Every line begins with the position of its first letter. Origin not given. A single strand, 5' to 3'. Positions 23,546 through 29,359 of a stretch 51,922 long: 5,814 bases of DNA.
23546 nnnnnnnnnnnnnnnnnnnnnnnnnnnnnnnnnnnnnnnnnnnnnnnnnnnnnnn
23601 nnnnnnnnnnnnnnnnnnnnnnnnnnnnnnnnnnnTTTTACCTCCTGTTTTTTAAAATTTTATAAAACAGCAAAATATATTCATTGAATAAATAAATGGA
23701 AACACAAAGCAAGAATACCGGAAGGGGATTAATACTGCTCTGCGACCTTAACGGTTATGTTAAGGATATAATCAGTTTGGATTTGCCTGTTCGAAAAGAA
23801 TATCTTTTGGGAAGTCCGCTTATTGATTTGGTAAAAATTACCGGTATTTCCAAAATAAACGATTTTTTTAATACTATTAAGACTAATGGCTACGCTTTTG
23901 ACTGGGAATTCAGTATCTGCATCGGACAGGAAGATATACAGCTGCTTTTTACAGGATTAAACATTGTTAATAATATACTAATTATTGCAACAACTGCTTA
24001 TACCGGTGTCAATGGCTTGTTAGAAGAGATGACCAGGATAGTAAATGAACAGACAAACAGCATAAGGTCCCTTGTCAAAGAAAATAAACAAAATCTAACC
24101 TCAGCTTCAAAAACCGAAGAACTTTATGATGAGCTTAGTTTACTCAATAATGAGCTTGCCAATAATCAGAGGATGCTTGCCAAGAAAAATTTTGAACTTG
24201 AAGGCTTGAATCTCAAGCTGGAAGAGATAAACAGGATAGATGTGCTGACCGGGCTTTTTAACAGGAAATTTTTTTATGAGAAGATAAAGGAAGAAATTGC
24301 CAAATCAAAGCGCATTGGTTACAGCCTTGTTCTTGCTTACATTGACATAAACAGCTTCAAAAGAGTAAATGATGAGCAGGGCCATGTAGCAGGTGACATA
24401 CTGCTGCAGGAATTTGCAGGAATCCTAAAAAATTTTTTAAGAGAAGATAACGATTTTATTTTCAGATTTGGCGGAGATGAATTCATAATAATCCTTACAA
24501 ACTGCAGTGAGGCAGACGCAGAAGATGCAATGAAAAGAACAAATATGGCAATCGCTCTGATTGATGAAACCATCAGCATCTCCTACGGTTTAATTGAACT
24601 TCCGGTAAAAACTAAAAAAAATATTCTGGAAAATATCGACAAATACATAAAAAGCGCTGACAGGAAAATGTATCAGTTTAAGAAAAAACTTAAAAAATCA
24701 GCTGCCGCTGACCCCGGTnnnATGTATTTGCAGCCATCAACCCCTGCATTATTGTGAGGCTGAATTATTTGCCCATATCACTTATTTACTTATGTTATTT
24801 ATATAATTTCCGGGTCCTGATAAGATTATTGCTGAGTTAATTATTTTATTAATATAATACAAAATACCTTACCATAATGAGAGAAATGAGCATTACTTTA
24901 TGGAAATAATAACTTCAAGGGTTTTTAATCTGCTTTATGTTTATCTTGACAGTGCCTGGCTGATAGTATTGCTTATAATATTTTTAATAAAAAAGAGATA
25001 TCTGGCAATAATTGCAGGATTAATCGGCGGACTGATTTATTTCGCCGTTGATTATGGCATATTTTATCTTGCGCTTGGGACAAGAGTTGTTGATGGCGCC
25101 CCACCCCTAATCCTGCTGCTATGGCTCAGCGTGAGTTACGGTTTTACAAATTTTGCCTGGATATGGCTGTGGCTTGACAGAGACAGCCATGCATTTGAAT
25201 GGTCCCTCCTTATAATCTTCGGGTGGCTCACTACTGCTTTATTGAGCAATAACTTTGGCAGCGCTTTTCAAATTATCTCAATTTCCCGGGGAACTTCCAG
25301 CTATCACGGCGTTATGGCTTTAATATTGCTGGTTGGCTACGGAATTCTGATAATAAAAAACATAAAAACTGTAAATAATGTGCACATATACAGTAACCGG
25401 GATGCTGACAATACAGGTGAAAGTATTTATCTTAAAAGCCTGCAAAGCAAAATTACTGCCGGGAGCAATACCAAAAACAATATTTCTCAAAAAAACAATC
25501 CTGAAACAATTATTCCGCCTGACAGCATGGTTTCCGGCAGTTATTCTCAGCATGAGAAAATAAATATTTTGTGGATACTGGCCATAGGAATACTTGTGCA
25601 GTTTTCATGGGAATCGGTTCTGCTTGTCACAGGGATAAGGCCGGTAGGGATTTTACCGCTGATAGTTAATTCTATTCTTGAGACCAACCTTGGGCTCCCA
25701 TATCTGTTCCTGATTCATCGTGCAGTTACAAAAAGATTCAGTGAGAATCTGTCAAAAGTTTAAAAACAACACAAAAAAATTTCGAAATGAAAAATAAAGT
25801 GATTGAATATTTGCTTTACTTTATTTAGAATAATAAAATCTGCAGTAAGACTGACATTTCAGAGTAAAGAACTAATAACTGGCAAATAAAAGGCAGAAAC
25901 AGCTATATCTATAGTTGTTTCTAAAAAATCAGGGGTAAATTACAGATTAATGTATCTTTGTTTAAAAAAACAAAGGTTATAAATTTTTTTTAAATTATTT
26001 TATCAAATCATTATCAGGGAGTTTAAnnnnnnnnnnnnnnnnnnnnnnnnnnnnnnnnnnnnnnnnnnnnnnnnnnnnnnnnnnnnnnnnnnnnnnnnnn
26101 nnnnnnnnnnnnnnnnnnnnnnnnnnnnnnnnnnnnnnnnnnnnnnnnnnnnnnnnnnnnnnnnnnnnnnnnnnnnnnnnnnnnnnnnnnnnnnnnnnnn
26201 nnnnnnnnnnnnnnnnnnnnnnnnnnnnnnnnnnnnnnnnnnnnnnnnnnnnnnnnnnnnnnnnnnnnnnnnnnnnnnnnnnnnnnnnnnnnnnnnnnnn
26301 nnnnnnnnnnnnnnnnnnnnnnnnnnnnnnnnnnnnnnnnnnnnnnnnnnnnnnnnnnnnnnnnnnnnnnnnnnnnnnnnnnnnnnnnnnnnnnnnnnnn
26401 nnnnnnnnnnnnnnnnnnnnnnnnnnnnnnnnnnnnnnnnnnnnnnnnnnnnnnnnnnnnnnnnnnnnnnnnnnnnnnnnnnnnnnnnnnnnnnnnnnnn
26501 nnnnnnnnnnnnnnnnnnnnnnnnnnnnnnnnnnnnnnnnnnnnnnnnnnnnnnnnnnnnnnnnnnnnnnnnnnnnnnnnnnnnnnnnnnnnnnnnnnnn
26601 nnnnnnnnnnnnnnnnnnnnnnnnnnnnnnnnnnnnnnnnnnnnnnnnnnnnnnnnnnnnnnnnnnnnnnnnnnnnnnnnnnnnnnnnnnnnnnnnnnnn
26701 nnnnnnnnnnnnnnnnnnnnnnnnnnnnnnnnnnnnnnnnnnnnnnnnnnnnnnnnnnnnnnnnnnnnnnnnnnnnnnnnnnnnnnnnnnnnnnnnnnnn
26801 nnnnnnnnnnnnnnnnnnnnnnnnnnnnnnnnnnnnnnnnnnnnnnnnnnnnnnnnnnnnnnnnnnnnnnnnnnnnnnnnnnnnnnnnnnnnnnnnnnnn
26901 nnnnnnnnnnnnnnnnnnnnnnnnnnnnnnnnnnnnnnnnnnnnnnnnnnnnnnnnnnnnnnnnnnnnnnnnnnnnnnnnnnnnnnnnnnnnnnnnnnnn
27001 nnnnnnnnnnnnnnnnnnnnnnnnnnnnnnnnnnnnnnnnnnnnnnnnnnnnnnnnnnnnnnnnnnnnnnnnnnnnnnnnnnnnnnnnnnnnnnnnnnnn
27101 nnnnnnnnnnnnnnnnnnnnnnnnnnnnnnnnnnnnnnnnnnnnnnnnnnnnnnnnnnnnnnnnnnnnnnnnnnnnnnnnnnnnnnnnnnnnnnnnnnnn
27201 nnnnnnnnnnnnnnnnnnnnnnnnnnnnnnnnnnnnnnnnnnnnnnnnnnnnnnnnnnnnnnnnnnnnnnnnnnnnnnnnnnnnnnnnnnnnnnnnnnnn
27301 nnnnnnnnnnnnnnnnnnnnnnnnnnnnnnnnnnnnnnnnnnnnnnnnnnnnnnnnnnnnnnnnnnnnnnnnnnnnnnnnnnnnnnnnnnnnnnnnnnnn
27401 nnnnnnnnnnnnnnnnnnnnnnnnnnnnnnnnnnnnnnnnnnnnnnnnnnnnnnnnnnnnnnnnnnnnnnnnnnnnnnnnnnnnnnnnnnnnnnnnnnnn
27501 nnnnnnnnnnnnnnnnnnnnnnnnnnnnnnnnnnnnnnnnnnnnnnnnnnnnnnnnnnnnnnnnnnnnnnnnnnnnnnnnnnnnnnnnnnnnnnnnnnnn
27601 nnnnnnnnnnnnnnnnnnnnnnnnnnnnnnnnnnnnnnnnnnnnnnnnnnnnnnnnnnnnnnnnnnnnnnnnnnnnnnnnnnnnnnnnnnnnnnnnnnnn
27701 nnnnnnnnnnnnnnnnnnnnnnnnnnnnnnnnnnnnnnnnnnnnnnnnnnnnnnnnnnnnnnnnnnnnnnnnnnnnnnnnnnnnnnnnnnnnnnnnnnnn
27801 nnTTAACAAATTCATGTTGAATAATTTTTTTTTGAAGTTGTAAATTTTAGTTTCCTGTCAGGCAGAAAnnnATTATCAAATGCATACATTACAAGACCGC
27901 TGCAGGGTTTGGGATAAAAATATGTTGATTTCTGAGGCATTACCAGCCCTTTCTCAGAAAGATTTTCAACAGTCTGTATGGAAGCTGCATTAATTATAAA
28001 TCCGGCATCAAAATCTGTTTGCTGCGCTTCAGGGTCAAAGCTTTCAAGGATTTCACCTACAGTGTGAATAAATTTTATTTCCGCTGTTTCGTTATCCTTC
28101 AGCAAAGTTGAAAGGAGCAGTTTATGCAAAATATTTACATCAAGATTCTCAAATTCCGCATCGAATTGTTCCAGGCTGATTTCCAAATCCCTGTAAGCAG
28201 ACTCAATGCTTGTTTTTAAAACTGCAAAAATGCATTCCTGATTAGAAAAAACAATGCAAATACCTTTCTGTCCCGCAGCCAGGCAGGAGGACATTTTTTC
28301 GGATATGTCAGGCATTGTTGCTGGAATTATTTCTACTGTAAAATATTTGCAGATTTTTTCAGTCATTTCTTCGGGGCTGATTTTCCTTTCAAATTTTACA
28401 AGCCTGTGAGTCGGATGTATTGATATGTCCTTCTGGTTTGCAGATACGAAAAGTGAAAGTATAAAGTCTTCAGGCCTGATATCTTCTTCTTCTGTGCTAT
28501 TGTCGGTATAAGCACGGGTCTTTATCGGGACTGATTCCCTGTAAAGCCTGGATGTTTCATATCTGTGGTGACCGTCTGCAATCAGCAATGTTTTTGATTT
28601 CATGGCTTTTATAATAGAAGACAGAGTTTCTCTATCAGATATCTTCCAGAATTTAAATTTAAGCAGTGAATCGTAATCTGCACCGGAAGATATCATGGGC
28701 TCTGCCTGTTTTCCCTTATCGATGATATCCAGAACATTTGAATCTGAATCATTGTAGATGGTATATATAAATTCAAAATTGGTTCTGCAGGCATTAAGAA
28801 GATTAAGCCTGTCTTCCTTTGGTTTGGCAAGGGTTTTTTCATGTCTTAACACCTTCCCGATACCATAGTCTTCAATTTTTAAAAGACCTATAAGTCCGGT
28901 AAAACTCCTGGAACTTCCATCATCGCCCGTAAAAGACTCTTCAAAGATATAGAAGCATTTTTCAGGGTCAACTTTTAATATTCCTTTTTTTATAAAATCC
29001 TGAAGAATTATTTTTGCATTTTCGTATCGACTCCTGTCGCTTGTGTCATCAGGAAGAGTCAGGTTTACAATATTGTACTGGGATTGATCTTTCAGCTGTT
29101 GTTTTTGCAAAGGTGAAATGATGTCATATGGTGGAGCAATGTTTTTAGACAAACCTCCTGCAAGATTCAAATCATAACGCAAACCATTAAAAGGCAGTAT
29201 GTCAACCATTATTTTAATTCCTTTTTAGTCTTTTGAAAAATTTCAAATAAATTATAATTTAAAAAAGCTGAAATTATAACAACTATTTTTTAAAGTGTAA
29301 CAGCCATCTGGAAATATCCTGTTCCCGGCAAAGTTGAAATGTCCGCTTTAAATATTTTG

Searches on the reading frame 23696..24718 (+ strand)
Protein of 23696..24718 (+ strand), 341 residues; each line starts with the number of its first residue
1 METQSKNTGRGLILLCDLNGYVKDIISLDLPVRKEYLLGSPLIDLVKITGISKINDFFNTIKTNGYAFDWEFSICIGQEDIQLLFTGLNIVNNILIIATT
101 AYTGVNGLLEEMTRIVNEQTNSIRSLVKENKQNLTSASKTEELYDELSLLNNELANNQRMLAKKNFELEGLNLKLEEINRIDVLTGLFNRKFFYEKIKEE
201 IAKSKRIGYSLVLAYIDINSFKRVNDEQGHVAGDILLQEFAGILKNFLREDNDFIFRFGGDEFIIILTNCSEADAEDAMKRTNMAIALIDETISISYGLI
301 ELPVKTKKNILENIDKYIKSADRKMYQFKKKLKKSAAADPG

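Call 56: search_protein_families(library=pfam, proteins=[window:23696-24718:+], max_evalue=0.000001)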
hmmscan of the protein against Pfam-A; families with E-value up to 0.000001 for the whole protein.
window:23696-24718:+ (341 aa): 1 family
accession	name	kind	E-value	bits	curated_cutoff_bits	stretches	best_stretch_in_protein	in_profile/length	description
PF00990.26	GGDEF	-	2.8e-35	121.9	23.8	1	181-332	3-158/161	Diguanylate cyclase, GGDEF domain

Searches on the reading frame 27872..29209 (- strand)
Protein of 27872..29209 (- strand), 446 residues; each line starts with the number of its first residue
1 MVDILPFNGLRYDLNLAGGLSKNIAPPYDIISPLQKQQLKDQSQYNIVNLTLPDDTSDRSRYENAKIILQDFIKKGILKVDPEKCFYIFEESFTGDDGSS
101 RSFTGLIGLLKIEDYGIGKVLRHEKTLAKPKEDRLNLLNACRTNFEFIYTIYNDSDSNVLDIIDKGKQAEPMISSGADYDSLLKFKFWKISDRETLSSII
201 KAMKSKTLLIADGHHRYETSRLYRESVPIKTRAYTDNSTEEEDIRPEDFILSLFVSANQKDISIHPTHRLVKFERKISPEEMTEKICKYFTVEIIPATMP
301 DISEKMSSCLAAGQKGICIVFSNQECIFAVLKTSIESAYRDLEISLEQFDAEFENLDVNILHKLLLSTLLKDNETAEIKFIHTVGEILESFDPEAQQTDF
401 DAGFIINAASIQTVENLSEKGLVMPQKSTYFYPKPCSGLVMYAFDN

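Call 61: search_protein_families(library=pfam, proteins=[window:27872-29209:-], max_evalue=0.000001)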
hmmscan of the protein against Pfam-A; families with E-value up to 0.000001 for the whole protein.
window:27872-29209:- (446 aa): 1 family
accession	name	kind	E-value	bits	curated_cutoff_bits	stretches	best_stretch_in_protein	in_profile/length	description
PF06245.16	DUF1015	-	4.9e-72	243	25.8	1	4-312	1-299/325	Protein of unknown function (DUF1015)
